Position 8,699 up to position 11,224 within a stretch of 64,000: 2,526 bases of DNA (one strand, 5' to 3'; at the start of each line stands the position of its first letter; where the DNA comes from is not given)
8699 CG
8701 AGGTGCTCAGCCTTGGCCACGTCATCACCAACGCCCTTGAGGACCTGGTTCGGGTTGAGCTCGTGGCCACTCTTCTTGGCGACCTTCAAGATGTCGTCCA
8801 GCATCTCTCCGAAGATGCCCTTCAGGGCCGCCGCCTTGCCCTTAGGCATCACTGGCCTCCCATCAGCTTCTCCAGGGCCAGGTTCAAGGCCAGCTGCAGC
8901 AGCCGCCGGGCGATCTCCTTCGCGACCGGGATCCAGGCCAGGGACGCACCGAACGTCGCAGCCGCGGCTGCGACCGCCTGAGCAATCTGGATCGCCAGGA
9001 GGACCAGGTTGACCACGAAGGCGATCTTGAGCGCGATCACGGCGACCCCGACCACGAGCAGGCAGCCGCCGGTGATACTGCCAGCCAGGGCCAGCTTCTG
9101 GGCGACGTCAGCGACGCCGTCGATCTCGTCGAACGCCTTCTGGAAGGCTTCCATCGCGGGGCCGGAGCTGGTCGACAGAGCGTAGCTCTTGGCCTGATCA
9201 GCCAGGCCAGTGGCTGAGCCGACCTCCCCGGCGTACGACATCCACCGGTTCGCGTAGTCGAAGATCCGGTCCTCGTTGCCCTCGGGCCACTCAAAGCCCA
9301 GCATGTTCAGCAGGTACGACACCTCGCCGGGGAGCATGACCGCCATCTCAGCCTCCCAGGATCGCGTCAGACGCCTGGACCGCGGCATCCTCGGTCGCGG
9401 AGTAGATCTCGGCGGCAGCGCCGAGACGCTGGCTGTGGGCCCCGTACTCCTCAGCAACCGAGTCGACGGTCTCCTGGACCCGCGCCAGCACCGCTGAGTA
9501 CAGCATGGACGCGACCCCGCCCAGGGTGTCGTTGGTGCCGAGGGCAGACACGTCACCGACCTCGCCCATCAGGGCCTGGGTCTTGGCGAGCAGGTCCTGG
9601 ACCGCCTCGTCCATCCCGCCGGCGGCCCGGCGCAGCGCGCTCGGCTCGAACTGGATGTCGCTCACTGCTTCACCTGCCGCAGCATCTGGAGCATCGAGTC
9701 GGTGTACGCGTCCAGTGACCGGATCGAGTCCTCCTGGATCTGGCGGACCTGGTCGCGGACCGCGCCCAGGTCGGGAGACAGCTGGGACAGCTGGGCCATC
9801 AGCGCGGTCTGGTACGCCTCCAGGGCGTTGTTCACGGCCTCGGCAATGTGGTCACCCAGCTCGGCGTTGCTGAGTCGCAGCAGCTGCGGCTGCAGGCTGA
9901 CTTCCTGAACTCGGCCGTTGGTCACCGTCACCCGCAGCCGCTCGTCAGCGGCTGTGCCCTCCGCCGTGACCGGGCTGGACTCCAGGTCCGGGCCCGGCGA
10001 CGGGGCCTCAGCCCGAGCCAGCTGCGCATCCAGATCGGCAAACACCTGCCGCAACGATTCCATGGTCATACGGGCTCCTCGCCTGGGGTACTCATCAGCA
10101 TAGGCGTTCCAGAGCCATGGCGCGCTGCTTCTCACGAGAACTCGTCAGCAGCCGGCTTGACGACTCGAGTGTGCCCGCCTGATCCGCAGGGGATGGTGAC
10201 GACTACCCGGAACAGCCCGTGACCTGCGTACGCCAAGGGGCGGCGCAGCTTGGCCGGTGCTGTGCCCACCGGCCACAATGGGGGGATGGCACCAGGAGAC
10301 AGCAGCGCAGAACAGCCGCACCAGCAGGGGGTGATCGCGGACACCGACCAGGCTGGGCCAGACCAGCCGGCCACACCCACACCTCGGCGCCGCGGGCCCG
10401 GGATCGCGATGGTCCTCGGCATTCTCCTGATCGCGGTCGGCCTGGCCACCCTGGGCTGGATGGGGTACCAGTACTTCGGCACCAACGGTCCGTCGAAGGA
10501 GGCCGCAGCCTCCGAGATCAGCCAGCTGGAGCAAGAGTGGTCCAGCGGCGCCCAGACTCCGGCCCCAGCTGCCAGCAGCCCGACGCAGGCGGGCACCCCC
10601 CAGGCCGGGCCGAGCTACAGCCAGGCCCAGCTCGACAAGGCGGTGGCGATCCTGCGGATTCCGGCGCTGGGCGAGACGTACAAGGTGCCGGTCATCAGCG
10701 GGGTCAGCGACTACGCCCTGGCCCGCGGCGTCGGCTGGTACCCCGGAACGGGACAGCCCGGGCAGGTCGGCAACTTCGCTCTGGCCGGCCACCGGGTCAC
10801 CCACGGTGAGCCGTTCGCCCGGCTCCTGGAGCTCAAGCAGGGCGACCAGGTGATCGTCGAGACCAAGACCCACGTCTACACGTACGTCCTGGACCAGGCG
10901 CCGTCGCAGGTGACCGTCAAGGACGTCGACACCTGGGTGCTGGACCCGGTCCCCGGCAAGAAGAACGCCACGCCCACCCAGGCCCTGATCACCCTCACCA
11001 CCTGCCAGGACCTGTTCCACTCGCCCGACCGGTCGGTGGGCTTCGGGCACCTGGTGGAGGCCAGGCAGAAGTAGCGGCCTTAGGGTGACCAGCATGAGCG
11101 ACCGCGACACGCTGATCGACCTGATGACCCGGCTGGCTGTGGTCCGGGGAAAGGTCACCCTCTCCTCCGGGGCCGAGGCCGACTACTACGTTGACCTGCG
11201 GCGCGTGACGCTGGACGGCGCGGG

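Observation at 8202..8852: Tde1-type (Ntox15, HxxD) nuclease toxin in an actinobacterial ESX/T7SS-style context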

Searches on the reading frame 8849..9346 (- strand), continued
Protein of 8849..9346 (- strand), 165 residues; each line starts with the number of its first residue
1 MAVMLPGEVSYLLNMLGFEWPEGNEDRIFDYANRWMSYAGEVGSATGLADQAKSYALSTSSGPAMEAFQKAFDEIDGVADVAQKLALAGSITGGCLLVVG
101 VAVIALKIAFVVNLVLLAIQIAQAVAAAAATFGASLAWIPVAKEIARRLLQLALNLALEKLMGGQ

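Call 89: search_protein_families(library=padloc, proteins=[window:8849-9346:-], max_evalue=0.01)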
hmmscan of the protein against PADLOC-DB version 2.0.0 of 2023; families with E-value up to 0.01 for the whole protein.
window:8849-9346:- (165 aa): 0 families

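Call 90: search_protein_families(library=phrogs, proteins=[window:8849-9346:-], max_evalue=0.01)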
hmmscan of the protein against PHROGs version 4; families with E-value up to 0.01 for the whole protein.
window:8849-9346:- (165 aa): 0 families

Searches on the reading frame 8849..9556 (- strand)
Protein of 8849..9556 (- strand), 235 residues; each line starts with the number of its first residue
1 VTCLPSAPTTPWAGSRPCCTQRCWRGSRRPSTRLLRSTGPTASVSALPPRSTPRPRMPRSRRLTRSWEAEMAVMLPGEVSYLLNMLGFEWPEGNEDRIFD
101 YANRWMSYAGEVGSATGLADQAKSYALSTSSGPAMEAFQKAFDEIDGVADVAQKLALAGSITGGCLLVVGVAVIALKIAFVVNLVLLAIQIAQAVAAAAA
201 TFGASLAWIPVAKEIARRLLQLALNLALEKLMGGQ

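Call 3: search_protein_families(library=pfam, proteins=[window:8849-9556:-], max_evalue=1)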
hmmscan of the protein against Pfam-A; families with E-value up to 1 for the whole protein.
window:8849-9556:- (235 aa): 1 family
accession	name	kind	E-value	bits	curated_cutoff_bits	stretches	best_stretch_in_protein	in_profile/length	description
PF25547.1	WXG100_2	-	7e-13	49.2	27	1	88-218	21-149/150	WXG100 like domain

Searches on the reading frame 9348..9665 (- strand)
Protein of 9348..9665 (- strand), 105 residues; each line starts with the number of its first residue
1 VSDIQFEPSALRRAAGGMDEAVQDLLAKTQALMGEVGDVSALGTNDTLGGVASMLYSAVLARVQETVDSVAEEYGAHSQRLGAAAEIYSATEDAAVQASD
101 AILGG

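Call 3: search_protein_families(library=pfam, proteins=[window:9348-9665:-], max_evalue=1)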
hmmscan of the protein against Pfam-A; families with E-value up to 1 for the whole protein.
window:9348-9665:- (105 aa): 4 families
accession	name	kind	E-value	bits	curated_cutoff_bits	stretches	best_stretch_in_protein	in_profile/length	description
PF06013.18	WXG100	-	3.4e-05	24.4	27.3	1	4-92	2-85/86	Proteins of 100 residues with WXG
PF10824.14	T7SS_ESX_EspC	-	0.00019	22.2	23.5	1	3-97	4-96/100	Excreted virulence factor EspC, type VII ESX diderm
PF00934.25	PE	-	0.0027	18.4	22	1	5-94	2-90/91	PE family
PF23991.1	DUF7310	-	0.01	16.7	40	1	16-42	40-66/83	Coiled-coil region of unknown function (DUF7310)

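Call 6: search_protein_families(library=ncbifam, proteins=[window:9348-9665:-], max_evalue=0.1)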
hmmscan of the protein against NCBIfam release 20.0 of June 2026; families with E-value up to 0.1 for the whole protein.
window:9348-9665:- (105 aa): 1 family
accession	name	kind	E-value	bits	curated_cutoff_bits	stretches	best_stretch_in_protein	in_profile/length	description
TIGR03930.1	WXG100_ESAT6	subfamily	1.3e-06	28.5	44.85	1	4-97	2-90/90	WXG100 family type VII secretion target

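Call 89: search_protein_families(library=padloc, proteins=[window:9348-9665:-], max_evalue=0.01)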
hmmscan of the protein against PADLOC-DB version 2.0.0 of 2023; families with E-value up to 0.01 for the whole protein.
window:9348-9665:- (105 aa): 0 families

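Call 90: search_protein_families(library=phrogs, proteins=[window:9348-9665:-], max_evalue=0.01)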
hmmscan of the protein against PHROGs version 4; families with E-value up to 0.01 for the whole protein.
window:9348-9665:- (105 aa): 0 families

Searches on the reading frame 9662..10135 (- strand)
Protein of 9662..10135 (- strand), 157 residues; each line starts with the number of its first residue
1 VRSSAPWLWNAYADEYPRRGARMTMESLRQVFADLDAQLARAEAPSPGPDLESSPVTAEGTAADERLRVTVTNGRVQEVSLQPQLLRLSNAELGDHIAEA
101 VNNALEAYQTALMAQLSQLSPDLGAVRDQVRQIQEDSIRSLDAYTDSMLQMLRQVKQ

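Call 3: search_protein_families(library=pfam, proteins=[window:9662-10135:-], max_evalue=1)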
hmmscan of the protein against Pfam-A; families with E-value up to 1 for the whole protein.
window:9662-10135:- (157 aa): 3 families
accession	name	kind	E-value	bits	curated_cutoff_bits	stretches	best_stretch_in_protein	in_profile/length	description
PF02575.21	YbaB_DNA_bd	-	1.5e-07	31.9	25.5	1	56-120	21-87/91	YbaB/EbfC DNA-binding family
PF09136.16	Glucodextran_B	-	0.091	13.1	27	1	44-78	7-41/83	Glucodextranase, domain B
PF00769.24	ERM_C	-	0.21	12.4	23.4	1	109-140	15-46/77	Ezrin/radixin/moesin family C terminal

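Call 6: search_protein_families(library=ncbifam, proteins=[window:9662-10072:-], max_evalue=0.1)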
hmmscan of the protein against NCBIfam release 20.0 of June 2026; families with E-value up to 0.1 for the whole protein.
window:9662-10072:- (136 aa): 4 families
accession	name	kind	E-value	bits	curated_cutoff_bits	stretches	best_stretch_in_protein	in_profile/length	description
TIGR00103.1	DNA_YbaB_EbfC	equivalog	0.013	15.6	49.45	1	32-92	29-91/104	YbaB/EbfC family nucleoid-associated protein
NF047516.1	LA_3659_fam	equivalog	0.062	12.9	36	0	43-127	117-202/221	LA_3659 family protein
NF047514.1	SpiroCoCo_N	equivalog_domain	0.062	12.9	75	0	43-127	117-202/221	SpiroCoCo family coiled-coil protein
NF038218.1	IcmG_DotF_IVB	equivalog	0.081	12.6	200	1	58-130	110-174/266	type IVB secretion system protein IcmG/DotF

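Call 89: search_protein_families(library=padloc, proteins=[window:9662-10072:-], max_evalue=0.01)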
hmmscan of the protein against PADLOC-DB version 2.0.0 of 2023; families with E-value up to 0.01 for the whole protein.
window:9662-10072:- (136 aa): 0 families

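Call 90: search_protein_families(library=phrogs, proteins=[window:9662-10072:-], max_evalue=0.01)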
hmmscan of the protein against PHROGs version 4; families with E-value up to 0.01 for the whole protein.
window:9662-10072:- (136 aa): 0 families

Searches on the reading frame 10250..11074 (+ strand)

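Call 3: search_protein_families(library=pfam, proteins=[window:10250-11074:+], max_evalue=1)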
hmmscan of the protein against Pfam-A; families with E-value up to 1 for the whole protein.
window:10250-11074:+ (274 aa): 3 families
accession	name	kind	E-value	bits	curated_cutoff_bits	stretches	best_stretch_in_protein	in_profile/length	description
PF04203.18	Sortase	-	2.2e-28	99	26.6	1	135-268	1-124/125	Sortase domain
PF14155.11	DUF4307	-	0.05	13.9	27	1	53-90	5-42/111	Domain of unknown function (DUF4307)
PF02656.20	DUF202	-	0.055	14.4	23.4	1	50-77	37-64/68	Domain of unknown function (DUF202)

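Call 6: search_protein_families(library=ncbifam, proteins=[window:10250-11074:+], max_evalue=0.1)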
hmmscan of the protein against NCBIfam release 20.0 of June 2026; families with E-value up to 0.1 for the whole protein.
window:10250-11074:+ (274 aa): 10 families
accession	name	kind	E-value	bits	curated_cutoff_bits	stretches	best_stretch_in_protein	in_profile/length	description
NF033747.1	class_E_sortase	subfamily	1.9e-61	207.6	160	1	54-273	2-210/211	class E sortase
NF058671.1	sortase_SrtD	exception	1.1e-22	80.6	140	1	57-252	2-168/187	class D sortase, LPxTATN-specific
NF033746.1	class_D_sortase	subfamily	1.9e-16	60.1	165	1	125-252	3-114/135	class D sortase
TIGR01076.1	sortase_fam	subfamily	2.2e-13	50.2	39.35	1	134-263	2-122/136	sortase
NF033745.1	class_C_sortase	subfamily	2.3e-12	47.1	160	1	84-259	46-211/220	class C sortase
TIGR03784.1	marine_sortase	equivalog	6e-09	35.8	158.25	1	131-209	50-123/174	class GN sortase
NF033748.1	class_F_sortase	subfamily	4.4e-07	29.6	166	1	158-235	44-115/155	class F sortase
TIGR03593.1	yidC_nterm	equivalog_domain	0.032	13.8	58.25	1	59-124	4-71/363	membrane protein insertase YidC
NF033761.1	gliding_GltJ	equivalog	0.038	13.1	450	1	26-127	344-440/671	adventurous gliding motility protein GltJ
TIGR04392.1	haoB_nitrify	equivalog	0.054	13.1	200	1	56-86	2-33/320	hydroxylamine oxidation protein HaoB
